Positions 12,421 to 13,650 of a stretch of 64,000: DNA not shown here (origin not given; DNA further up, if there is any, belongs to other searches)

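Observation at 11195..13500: Translationally coupled sulfotransferase-acyltransferase pair: candidate sulfated-lipid (sulfolipid-like) pathway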

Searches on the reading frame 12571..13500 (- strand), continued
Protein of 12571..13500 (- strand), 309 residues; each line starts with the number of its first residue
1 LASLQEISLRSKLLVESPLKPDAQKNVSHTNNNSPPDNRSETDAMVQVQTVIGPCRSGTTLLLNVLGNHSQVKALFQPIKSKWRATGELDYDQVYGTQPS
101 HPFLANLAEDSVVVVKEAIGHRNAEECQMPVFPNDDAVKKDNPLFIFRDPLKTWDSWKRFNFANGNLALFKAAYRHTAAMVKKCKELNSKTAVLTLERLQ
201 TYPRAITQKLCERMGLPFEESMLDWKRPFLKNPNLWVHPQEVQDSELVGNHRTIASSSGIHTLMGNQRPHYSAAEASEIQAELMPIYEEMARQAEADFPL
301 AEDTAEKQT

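Call 40: find_encoding_contigs(protein=P0011, flank=7000, max_places=2)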
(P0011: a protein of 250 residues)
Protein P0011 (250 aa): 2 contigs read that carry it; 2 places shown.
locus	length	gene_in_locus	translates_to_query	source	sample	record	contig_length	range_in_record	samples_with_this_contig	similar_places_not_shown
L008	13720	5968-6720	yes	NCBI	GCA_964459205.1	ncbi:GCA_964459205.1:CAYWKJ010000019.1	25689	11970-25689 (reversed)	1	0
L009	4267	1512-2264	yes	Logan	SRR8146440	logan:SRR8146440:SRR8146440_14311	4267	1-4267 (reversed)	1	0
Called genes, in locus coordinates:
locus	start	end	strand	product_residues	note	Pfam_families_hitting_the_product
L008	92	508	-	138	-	-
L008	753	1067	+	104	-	PF15978:TnsD (weak), PF13384:HTH_23 (weak), PF13936:HTH_38 (weak)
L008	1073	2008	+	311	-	-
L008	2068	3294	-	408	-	PF00710:Asparaginase, PF17763:Asparaginase_C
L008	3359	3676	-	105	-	PF07883:Cupin_2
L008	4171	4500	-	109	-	PF05899:Cupin_3 (faint), PF07883:Cupin_2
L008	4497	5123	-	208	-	PF01810:LysE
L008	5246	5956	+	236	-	-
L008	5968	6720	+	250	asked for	-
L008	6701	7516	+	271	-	PF01209:Ubie_methyltran, PF13489:Methyltransf_23, PF01728:FtsJ (weak), PF05175:MTS, PF13847:Methyltransf_31, PF08241:Methyltransf_11, PF08242:Methyltransf_12, PF13649:Methyltransf_25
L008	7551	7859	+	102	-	-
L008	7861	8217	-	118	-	-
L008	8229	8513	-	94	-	-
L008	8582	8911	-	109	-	PF05899:Cupin_3 (faint), PF07883:Cupin_2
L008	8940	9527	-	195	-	PF01810:LysE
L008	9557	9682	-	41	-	-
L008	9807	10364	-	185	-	PF00583:Acetyltransf_1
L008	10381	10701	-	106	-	-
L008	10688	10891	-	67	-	-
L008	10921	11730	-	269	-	-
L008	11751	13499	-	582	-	PF03485:Arg_tRNA_synt_N, PF00750:tRNA-synt_1d, PF05746:DALR_1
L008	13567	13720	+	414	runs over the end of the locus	PF01595:CNNM, PF00571:CBS (weak), PF03471:CorC_HlyC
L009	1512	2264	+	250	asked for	-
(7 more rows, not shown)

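Call 42: predict_structure(alignment_id=A3)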
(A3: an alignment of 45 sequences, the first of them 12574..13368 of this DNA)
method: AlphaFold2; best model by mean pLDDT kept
length: 265 residues; sequences in the alignment: 45
mean_pLDDT: 94.9   pTM: 0.92
mean pLDDT of the five models: 94.9, 94.5, 94.2, 93.8, 93.8
residues with pLDDT >= 90: 240; 70-90: 17; 50-70: 8; < 50: 0
segments of 3 or more residues with pLDDT < 50: none
pLDDT, mean of each block of 10 residues (from residue 1): 94 98 98 97 96 92 94 97 98 97 98 92 96 99 98 97 98 98 96 95 92 89 90 98 99 90 60
secondary structure, 60 per line:
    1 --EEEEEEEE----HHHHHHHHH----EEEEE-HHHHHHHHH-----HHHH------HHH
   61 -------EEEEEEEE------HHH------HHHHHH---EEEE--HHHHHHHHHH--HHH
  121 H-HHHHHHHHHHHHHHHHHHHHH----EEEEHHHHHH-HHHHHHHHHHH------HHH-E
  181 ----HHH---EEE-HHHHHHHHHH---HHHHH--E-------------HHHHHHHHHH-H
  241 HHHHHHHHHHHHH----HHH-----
elements in order: E3-10 H15-23 E28-32 H34-42 H48-51 E68-75 H91-96 E100-103 H106-115 H118-121 H123-143 E148-151 H152-157 H159-169 E191-193 H195-204 H208-212 H229-238 H240-253

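Call 46: fold_search(model_id=the predicted structure, library=pdb)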
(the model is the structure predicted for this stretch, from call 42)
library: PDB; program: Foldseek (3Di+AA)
matches with E <= 10: 964; with E <= 0.001: 45
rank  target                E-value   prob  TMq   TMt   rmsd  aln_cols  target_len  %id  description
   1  3ap3_A                1.3e-05  1.00  0.52  0.49   8.6       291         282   14  Crystal structure of human tyrosylprotein sulfotransferase-2 complexed with PAP (released 2011-10-26)
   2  3ap3_C                1.6e-05  1.00  0.52  0.49   7.8       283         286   14  Crystal structure of human tyrosylprotein sulfotransferase-2 complexed with PAP (released 2011-10-26)
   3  5mek                  2.9e-05  1.00  0.39  0.34  12.6       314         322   13  Sulphotransferase-18 from Arabidopsis thaliana in complex with 3'-phosphoadenosine 5'-phosphate (PAP) (released 2017-07-05)
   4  8w5z_A                3.5e-05  1.00  0.46  0.38  16.4       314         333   13  Crystal structure of tick tyrosylprotein sulfotransferase reveals the activation mechanism of tick anticoagulant prote (released 2024-04-10)
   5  5wrj_C                4.3e-05  1.00  0.57  0.56   6.4       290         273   14  Crystal structure of human tyrosylprotein sulfotransferase-1 complexed with PAP and gastrin peptide (released 2017-09-06)
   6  3ap3_B                5.1e-05  1.00  0.47  0.44  13.7       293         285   13  Crystal structure of human tyrosylprotein sulfotransferase-2 complexed with PAP (released 2011-10-26)
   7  5wri_A                6.1e-05  1.00  0.63  0.61   7.0       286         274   13  Crystal structure of human tyrosylprotein sulfotransferase-1 complexed with PAP and C4 peptide (released 2017-09-13)
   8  2zvp                  6.4e-05  1.00  0.48  0.45   9.5       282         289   14  Crystal structure of mouse cytosolic sulfotransferase mSULT1D1 complex with PAP and p-nitrophenol (released 2008-12-30)
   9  9m0l                  6.4e-05  1.00  0.41  0.35  13.2       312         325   13  Crystal structure of Arabidopsis thaliana sulfotransferase SOT18 complexed with glucoraphanin precursor involved in gluc (released 2026-03-04)
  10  3ap2_B                7.2e-05  1.00  0.55  0.50   7.6       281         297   12  Crystal structure of human tyrosylprotein sulfotransferase-2 complexed with PAP,C4 peptide, and phosphate ion (released 2011-10-26)
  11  2zpt                  7.2e-05  1.00  0.47  0.44   8.0       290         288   12  Crystal structure of mouse sulfotransferase SULT1D1 complex with PAP (released 2008-11-18)
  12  1x8k_A                7.2e-05  1.00  0.38  0.31  11.0       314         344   12  Crystal structure of retinol dehydratase in complex with anhydroretinol and inactive cofactor PAP (released 2005-02-08)
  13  2qp3                  8.5e-05  1.00  0.40  0.40  11.8       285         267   14  Identification and Characterization of Two Amino Acids Critical for the Substrate Inhibition of SULT2A1 (released 2008-07-29)
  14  4gox                  9.6e-05  1.00  0.52  0.50   7.7       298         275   14  Sulfotransferase Domain from the Synechococcus PCC 7002 Olefin Synthase (released 2012-10-17)
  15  8k9y_B                9.6e-05  1.00  0.40  0.34  13.3       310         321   12  Crystal structure of Arabidopsis thaliana sulfotransferase SOT16 involved in glucosinolate biosynthesis (released 2023-09-13)
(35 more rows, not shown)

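Call 48: search_protein_families(library=pfam, proteins=[L004:287-1282:+, L004:2073-2834:+, L004:2859-3860:-, L008:5246-5956:+, L008:6701-7516:+, L005:2283-3308:+, L006:6022-6861:-, L006:7842-8966:-], max_evalue=0.01)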
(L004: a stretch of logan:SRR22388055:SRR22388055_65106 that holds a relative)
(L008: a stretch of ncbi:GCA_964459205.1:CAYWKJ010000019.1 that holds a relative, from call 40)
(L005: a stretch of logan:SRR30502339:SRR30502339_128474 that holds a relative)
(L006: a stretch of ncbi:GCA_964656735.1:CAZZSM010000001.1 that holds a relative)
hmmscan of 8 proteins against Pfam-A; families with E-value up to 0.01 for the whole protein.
L004:287-1282:+ (331 aa): 0 families

L004:2073-2834:+ (253 aa): 1 family
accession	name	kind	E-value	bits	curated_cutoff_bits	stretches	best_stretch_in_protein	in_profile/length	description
PF02679.21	ComA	-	3.2e-75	253.2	25.2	1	9-246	1-243/243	(2R)-phospho-3-sulfolactate synthase (ComA)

L004:2859-3860:- (333 aa): 2 families
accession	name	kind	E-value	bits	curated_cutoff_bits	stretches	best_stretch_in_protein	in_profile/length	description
PF19420.4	DDAH_eukar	-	0.0051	16.5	23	0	51-179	28-158/291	N,N dimethylarginine dimethylhydrolase, eukaryotic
PF02274.22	ADI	-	0.0058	16.1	22.8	0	91-199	126-247/377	Arginine deiminase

L008:5246-5956:+ (236 aa): 1 family
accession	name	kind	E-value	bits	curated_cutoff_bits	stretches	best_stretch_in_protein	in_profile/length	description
PF19259.5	Ty3_capsid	-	0.0046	16.8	29.1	1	164-215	92-143/198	Ty3 transposon capsid-like protein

L008:6701-7516:+ (271 aa): 12 families
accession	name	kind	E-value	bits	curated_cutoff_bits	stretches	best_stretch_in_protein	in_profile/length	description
PF13649.12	Methyltransf_25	-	1.4e-20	74.2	27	1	48-138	1-97/97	Methyltransferase domain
PF13847.12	Methyltransf_31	-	1e-18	67.9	27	1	44-144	3-111/145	Methyltransferase domain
PF08241.18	Methyltransf_11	-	1.3e-16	61.4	21.2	1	49-140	1-93/95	Methyltransferase domain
PF08242.18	Methyltransf_12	-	4.7e-14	53.4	30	1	49-140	1-98/98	Methyltransferase domain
PF13489.12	Methyltransf_23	-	8.4e-11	42.3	27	1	42-170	20-145/164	Methyltransferase domain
PF05175.20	MTS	-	8.9e-08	32.4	23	1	45-140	32-136/170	Methyltransferase small domain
PF01209.24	Ubie_methyltran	-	1.2e-07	31.8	20.1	1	39-141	41-150/233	ubiE/COQ5 methyltransferase family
PF01728.25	FtsJ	-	4.9e-07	30.3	24.1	1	42-136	19-124/181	FtsJ-like methyltransferase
PF05401.17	NodS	-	0.00018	21.9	24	1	46-126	45-125/201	Nodulation protein S (NodS)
PF00891.24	Methyltransf_2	-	0.00025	20.9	22.3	1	33-140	51-162/210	O-methyltransferase domain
PF01189.24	Methyltr_RsmB-F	-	0.00057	20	27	1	43-79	7-44/199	16S rRNA methyltransferase RsmB/F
PF02390.23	Methyltransf_4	-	0.0065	16.4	24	0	48-83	5-40/173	Putative methyltransferase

L005:2283-3308:+ (341 aa): 5 families
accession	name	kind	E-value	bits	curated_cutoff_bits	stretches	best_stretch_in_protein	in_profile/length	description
PF01583.26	APS_kinase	-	3.9e-39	134.5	21.1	1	28-173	2-151/152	Adenylylsulphate kinase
PF00903.31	Glyoxalase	-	2.5e-08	34.8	20.6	1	209-329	4-121/121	Glyoxalase/Bleomycin resistance protein/Dioxygenase superfamily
PF13238.12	AAA_18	-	5.6e-05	24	29.4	1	31-132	1-100/128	AAA domain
PF13671.12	AAA_33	-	0.00032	21.4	27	1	31-119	2-90/143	AAA domain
PF08433.16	KTI12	-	0.0079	16.2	22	0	31-132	4-108/271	Chromatin associated protein KTI12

L006:6022-6861:- (279 aa): 1 family
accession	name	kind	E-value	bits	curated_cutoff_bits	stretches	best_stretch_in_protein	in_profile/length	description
PF02679.21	ComA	-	1.5e-50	172.4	25.2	1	16-256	3-240/243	(2R)-phospho-3-sulfolactate synthase (ComA)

L006:7842-8966:- (374 aa): 1 family
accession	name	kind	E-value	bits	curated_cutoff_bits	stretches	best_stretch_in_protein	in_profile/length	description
PF01231.23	IDO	-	9.6e-110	367.6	26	1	3-366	6-411/412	Indoleamine 2,3-dioxygenase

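Call 52: find_related_loci(query=A2, collection=metagenome_contigs, flank=8000)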
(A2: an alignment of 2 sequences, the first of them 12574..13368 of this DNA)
Query A2 (265 aa) in metagenome_contigs; peptide patterns used: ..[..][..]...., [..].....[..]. (x = any residue, [..] = any of these).
263 stretches matched a pattern, but none encodes a relative of the query by tblastn (E <= 1e-3).

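Call 63: list_cluster_members(proteins=[P0019, P0023, P0025, P0026, P0027, P0029, P0030, P0033, P0034, P0036])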
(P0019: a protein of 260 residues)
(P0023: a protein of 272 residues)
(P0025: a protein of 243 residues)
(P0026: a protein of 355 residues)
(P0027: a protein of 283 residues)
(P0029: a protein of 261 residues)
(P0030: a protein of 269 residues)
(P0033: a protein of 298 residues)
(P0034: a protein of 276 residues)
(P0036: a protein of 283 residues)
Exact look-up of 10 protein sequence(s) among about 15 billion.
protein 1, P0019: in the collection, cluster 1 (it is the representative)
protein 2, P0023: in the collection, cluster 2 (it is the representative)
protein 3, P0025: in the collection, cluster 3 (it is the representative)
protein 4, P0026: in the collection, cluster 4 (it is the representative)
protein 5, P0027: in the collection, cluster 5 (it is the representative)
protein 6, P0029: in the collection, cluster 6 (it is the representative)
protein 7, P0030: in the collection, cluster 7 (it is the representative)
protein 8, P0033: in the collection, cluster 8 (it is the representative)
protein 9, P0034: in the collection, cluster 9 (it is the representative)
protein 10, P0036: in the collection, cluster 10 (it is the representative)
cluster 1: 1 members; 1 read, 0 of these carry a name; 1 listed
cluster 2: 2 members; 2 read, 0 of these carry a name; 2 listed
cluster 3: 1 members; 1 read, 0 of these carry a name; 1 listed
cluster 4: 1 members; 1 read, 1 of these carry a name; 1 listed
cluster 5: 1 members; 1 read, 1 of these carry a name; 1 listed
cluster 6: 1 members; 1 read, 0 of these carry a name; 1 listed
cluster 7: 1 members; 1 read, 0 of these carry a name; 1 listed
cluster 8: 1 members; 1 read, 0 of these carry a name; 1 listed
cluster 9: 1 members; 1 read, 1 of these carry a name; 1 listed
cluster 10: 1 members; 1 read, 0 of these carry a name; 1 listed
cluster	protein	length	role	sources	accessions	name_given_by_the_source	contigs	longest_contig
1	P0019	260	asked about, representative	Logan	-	-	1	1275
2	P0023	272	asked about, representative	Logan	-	-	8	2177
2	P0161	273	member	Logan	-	-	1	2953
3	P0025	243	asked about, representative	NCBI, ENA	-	-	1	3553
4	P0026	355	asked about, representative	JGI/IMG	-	hypothetical protein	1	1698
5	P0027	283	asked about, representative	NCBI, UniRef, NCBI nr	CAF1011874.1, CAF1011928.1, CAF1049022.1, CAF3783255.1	unnamed protein product [Didymodactylos carnosus] | Sulfotransferase n=1 Tax=Didymodactylos carnosus TaxID=1234261 RepID=A0A814HLX0_9BILA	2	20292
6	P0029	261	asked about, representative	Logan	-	-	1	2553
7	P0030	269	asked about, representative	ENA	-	-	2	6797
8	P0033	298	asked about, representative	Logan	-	-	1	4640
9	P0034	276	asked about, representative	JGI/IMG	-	hypothetical protein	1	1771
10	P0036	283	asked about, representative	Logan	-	-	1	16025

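Call 65: find_encoding_contigs(protein=P0036, flank=7000, max_places=2)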
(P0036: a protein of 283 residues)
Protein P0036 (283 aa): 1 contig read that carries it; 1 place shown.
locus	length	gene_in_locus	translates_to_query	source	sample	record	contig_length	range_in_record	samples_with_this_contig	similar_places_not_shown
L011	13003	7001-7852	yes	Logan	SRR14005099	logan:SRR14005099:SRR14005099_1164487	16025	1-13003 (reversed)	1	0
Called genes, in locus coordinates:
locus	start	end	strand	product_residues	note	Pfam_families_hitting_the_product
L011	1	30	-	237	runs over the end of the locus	PF09935:DUF2167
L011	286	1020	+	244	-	PF00072:Response_reg, PF04545:Sigma70_r4 (faint), PF08281:Sigma70_r4_2 (weak), PF00196:GerE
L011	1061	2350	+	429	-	PF02518:HATPase_c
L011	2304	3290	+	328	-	PF00561:Abhydrolase_1, PF12146:Hydrolase_4 (weak), PF12697:Abhydrolase_6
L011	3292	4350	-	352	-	PF01075:Glyco_transf_9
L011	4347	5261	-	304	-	PF02569:Pantoate_ligase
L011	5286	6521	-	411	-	PF00155:Aminotran_1_2, PF01041:DegT_DnrJ_EryC1, PF01212:Beta_elim_lyase (weak)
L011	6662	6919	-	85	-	PF01479:S4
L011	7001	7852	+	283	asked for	-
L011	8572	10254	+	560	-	-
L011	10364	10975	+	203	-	-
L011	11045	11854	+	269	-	PF01435:Peptidase_M48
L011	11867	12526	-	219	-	PF00174:Oxidored_molyb (weak)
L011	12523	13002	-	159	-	?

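Call 66: find_encoding_contigs(protein=P0030, flank=7000, max_places=2)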
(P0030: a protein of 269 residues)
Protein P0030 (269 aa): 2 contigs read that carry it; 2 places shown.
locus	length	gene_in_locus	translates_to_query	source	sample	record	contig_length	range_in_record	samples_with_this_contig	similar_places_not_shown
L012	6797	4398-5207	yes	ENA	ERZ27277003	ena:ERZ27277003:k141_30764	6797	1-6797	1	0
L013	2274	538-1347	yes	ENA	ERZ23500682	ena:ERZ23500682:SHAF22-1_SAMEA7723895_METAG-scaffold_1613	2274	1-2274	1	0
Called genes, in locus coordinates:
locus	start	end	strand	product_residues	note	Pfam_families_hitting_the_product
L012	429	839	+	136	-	PF06514:PsbU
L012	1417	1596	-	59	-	-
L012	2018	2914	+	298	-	PF00165:HTH_AraC, PF12833:HTH_18, PF00165:HTH_AraC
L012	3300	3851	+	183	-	PF02417:Chromate_transp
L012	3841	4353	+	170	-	PF02417:Chromate_transp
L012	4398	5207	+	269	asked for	-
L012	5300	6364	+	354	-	PF00685:Sulfotransfer_1, PF13469:Sulfotransfer_3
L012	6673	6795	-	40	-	?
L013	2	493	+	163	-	?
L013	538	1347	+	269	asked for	-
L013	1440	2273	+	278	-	?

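Call 71: find_related_loci(query=A2, collection=viral_contigs, flank=6000)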
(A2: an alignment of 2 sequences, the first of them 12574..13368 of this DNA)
Query A2 (265 aa) in viral_contigs; peptide patterns used: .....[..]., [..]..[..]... (x = any residue, [..] = any of these).
96 stretches matched a pattern, but none encodes a relative of the query by tblastn (E <= 1e-3).

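Call 78: search_dna_similar(query=window:12574-13368:-, collection=plasmids, mode=protein, max_evalue=0.001, max_rows=15)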
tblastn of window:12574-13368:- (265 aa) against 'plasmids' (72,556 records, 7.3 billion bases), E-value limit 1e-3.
No match.
